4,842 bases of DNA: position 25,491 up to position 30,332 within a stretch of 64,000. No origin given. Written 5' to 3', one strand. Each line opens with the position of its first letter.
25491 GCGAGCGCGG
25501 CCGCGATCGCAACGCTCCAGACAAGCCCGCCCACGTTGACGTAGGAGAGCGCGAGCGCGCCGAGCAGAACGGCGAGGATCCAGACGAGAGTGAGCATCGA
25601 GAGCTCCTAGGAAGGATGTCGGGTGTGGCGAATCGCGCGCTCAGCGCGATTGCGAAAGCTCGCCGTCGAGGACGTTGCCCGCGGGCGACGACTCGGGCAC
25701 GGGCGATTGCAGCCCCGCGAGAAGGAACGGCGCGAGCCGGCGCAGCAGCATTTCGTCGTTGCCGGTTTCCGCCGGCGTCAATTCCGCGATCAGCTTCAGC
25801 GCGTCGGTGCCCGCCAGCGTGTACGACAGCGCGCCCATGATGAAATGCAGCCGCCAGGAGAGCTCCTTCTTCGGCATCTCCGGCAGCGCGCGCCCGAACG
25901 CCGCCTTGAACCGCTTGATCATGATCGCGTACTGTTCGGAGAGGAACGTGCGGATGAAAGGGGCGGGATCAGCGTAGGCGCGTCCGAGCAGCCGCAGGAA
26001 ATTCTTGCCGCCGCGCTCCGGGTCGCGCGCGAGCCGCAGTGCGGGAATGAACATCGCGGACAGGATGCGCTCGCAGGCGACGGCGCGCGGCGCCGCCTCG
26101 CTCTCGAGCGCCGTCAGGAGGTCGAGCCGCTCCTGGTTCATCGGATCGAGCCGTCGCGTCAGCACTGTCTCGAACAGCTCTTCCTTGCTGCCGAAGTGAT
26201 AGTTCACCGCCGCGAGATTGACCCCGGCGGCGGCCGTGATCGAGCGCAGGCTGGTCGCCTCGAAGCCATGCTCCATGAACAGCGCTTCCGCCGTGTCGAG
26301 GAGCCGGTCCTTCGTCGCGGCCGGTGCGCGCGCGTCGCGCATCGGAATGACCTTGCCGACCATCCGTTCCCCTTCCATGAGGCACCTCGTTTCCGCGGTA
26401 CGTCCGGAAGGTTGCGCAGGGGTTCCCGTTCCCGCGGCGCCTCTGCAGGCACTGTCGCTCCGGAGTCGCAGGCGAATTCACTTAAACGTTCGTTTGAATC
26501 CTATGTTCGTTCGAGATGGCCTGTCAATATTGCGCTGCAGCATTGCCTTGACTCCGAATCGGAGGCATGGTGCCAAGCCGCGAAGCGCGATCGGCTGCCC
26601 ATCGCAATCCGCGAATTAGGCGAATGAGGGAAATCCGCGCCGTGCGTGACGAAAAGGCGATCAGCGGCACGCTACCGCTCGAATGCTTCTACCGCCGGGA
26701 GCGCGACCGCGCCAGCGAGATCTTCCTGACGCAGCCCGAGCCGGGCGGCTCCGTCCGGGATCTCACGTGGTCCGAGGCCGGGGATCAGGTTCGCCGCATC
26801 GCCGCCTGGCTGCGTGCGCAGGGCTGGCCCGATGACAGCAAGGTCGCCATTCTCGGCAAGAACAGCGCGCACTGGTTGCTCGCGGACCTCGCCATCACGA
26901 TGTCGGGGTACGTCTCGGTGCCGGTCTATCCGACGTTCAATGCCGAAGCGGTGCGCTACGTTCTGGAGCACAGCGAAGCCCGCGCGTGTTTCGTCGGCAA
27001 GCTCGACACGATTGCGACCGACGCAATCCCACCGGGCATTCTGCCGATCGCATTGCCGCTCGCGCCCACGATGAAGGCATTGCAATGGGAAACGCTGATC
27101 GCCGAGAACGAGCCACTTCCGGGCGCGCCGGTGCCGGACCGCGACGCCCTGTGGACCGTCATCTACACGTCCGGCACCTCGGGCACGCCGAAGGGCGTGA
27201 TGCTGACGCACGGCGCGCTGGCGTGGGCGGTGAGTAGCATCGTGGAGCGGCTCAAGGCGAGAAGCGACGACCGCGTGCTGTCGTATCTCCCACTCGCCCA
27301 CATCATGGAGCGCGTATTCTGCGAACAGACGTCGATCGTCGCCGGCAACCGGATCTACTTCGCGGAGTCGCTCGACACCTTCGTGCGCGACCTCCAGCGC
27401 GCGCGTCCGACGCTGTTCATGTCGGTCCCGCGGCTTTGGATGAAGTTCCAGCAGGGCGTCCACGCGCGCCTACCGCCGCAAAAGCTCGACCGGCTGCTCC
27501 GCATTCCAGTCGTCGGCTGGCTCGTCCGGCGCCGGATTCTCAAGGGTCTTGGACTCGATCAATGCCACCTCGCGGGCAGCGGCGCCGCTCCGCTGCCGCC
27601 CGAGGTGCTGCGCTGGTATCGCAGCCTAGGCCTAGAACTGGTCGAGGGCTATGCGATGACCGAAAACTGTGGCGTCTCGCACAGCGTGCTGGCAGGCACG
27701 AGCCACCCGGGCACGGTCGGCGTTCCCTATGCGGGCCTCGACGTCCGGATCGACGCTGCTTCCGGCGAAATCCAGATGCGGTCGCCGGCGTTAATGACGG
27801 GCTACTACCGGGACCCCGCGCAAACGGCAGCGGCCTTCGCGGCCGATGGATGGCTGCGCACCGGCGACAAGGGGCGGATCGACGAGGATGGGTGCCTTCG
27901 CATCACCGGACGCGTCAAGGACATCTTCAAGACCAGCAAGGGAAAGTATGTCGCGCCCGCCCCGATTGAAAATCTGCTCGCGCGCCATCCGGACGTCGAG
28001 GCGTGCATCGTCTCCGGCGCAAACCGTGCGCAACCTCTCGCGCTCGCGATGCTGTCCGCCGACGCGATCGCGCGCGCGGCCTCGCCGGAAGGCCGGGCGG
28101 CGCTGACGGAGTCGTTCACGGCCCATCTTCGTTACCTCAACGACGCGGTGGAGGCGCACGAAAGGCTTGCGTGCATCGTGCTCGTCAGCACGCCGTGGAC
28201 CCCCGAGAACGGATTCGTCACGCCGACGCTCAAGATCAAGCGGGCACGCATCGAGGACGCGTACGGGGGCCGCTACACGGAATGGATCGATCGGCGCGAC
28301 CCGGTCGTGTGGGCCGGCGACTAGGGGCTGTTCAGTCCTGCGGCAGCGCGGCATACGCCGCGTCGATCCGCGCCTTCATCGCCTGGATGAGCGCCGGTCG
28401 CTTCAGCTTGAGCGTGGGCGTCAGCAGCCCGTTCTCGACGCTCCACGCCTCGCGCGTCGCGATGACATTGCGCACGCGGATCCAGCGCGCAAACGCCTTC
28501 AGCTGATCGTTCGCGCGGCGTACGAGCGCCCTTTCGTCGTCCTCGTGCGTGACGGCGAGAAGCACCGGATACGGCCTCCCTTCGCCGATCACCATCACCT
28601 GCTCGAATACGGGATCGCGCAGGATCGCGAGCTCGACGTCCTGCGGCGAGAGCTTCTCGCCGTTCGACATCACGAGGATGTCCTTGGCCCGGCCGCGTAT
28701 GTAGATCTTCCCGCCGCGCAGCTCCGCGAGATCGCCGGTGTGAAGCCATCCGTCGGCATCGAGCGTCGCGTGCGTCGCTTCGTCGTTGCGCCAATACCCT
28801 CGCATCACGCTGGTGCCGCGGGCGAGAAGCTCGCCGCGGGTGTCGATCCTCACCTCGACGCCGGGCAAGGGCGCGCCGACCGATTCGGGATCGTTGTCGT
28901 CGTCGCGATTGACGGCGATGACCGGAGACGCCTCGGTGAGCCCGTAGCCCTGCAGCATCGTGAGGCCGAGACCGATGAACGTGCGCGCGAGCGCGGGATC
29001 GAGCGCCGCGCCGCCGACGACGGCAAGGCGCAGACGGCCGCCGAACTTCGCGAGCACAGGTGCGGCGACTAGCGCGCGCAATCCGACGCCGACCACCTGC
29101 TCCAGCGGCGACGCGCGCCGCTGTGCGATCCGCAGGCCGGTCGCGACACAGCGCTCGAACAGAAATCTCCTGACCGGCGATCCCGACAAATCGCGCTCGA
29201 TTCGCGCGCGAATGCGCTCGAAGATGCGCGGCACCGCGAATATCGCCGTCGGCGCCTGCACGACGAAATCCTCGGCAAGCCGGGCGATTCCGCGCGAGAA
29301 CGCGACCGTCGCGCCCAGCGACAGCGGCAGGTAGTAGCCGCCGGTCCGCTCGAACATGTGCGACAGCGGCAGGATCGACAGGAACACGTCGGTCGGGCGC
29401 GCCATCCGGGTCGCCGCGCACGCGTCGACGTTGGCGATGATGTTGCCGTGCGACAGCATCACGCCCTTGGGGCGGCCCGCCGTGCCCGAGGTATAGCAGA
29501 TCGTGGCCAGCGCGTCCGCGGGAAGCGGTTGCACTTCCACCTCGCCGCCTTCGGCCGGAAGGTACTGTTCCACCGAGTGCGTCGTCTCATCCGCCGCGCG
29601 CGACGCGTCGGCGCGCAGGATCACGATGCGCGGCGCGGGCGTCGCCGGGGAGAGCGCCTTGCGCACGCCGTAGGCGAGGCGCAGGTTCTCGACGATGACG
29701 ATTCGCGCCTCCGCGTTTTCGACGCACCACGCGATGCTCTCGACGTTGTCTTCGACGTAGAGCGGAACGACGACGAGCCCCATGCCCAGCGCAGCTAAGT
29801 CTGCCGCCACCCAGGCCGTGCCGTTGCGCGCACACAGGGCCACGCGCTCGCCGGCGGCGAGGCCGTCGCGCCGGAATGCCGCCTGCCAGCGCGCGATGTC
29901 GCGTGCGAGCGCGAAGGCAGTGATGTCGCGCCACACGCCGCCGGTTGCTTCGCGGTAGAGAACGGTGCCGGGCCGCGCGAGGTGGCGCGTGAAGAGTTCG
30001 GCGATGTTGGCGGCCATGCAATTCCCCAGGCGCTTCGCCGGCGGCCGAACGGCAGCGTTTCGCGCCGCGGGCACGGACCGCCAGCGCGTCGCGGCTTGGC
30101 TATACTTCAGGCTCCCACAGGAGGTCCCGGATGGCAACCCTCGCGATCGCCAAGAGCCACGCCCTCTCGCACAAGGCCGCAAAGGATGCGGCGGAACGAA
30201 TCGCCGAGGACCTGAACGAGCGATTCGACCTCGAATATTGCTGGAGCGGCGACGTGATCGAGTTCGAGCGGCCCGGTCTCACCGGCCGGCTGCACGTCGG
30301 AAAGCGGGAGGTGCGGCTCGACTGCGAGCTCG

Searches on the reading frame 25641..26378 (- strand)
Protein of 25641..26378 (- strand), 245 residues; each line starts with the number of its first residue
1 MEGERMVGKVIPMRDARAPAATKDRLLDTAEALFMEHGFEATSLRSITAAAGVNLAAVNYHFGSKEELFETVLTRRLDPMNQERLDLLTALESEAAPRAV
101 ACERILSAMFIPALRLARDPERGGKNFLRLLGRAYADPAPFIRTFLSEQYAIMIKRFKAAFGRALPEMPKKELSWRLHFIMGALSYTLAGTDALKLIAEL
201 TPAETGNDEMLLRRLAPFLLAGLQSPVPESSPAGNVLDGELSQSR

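Call 55: search_protein_families(library=pfam, proteins=[window:25641-26378:-], max_evalue=0.00001)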
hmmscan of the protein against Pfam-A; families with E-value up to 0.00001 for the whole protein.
window:25641-26378:- (245 aa): 2 families
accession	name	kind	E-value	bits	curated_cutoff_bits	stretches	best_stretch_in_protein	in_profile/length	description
PF17939.6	TetR_C_30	-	1.2e-31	109.8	26.3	1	108-222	2-115/115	Tetracyclin repressor-like, C-terminal domain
PF00440.29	TetR_N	-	7.6e-16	58.1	24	1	26-70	1-45/47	Bacterial regulatory proteins, tetR family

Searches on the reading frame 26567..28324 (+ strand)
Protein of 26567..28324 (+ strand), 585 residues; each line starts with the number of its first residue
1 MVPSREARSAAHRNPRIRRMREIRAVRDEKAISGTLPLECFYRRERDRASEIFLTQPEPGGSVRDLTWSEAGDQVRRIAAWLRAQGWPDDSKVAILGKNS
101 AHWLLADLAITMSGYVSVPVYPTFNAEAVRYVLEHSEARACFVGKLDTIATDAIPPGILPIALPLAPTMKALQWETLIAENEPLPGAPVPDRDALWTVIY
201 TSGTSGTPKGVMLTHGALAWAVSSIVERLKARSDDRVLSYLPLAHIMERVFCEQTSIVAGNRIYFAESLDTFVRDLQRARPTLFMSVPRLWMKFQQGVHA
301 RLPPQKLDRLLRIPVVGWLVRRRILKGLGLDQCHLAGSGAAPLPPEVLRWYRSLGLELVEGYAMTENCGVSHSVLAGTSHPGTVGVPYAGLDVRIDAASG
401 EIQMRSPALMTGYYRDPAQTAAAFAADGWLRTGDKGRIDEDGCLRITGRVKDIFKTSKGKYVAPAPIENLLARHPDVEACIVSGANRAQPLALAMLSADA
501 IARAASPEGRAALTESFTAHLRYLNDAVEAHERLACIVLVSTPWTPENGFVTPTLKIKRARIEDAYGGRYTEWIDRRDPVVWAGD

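Call 55: search_protein_families(library=pfam, proteins=[window:26567-28324:+], max_evalue=0.00001)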
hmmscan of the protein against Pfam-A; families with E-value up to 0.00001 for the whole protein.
window:26567-28324:+ (585 aa): 2 families
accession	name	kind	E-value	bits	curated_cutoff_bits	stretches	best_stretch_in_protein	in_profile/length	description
PF00501.34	AMP-binding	-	1.6e-73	248.2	29.9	1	56-414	16-384/384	AMP-binding enzyme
PF23562.2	AMP-binding_C_3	-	3e-08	34.5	20.8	1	452-566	2-112/124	AMP-binding enzyme C-terminal domain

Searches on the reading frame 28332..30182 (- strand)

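Call 55: search_protein_families(library=pfam, proteins=[window:28332-30182:-], max_evalue=0.00001)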
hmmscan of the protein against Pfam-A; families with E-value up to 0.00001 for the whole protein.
window:28332-30182:- (616 aa): 2 families
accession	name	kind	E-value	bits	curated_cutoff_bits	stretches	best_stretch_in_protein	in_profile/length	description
PF00501.34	AMP-binding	-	2.3e-73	247.7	29.9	1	82-464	17-384/384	AMP-binding enzyme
PF23562.2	AMP-binding_C_3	-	1.3e-10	42.1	20.8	1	501-612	2-122/124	AMP-binding enzyme C-terminal domain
